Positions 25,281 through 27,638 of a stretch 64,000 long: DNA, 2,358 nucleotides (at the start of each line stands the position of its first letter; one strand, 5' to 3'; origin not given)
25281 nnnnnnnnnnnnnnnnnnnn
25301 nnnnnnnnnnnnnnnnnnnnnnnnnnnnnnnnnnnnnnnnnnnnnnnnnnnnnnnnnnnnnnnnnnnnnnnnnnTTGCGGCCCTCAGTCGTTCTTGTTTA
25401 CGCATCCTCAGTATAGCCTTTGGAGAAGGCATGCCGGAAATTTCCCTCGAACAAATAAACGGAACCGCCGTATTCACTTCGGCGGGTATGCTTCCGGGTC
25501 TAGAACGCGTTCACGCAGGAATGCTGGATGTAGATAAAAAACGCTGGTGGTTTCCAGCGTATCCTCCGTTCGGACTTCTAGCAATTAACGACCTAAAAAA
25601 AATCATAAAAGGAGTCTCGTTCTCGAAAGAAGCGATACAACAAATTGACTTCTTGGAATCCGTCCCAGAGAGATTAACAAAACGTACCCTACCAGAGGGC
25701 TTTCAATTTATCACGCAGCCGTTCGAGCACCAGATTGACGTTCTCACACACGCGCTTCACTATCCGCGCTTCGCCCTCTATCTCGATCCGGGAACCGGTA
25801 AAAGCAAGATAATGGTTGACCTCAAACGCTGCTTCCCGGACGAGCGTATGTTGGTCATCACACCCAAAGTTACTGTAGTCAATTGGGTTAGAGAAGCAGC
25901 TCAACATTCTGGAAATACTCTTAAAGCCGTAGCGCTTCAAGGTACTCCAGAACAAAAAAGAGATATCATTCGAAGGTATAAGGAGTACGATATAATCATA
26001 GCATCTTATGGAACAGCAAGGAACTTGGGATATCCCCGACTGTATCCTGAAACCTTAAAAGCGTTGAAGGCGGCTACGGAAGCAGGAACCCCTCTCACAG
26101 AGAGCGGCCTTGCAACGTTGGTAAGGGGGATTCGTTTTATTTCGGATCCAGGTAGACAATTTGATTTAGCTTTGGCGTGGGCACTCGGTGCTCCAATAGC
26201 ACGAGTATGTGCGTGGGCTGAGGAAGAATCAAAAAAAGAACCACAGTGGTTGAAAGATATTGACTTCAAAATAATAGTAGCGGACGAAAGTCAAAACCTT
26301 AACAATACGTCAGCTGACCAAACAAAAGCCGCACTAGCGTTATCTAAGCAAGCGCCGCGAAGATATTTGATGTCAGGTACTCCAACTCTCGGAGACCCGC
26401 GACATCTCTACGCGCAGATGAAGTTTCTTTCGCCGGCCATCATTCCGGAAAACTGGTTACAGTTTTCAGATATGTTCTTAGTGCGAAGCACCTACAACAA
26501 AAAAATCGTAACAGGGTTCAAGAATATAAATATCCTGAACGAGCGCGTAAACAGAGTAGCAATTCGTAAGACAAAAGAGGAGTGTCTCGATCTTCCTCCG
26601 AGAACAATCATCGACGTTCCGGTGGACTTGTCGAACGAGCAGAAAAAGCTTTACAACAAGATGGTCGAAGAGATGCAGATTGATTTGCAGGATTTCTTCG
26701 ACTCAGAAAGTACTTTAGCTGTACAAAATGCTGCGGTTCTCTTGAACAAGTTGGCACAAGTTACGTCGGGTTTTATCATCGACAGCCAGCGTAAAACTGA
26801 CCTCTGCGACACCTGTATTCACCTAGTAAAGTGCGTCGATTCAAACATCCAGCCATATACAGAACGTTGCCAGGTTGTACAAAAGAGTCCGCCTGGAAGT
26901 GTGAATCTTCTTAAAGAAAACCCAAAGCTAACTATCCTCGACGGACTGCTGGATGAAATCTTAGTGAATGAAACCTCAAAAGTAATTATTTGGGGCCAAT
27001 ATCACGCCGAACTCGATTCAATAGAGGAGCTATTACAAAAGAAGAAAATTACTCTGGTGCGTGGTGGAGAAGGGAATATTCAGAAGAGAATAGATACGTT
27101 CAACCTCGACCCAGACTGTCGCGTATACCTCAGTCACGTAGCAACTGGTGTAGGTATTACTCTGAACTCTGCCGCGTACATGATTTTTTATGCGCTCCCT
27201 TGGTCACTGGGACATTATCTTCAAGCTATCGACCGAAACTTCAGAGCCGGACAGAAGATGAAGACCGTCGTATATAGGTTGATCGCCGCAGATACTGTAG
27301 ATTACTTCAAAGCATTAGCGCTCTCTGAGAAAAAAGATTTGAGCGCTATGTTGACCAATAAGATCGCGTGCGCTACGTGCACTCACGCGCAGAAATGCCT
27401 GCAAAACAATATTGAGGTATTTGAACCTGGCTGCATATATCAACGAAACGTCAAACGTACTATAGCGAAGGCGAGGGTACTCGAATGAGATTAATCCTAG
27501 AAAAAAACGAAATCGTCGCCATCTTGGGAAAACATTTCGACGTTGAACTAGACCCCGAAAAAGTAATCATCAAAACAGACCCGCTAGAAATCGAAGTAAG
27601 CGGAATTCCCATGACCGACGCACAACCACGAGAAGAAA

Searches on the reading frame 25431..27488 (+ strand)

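Call 70: search_protein_families(library=phrogs, proteins=[window:25431-27488:+], max_evalue=0.00001)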
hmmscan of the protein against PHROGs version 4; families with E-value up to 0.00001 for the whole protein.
window:25431-27488:+ (685 aa): 4 families
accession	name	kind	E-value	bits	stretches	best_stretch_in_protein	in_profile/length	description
phrog_62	-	DNA, RNA and nucleotide metabolism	8.2e-96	322.9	1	60-644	682-1135/1881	DNA helicase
phrog_29996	-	unknown function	1e-14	54.5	1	507-640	1020-1162/1189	-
phrog_16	-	DNA, RNA and nucleotide metabolism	8.8e-12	45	1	94-327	270-425/986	DNA helicase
phrog_11354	-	unknown function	1.8e-08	35.1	1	561-643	22-106/116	-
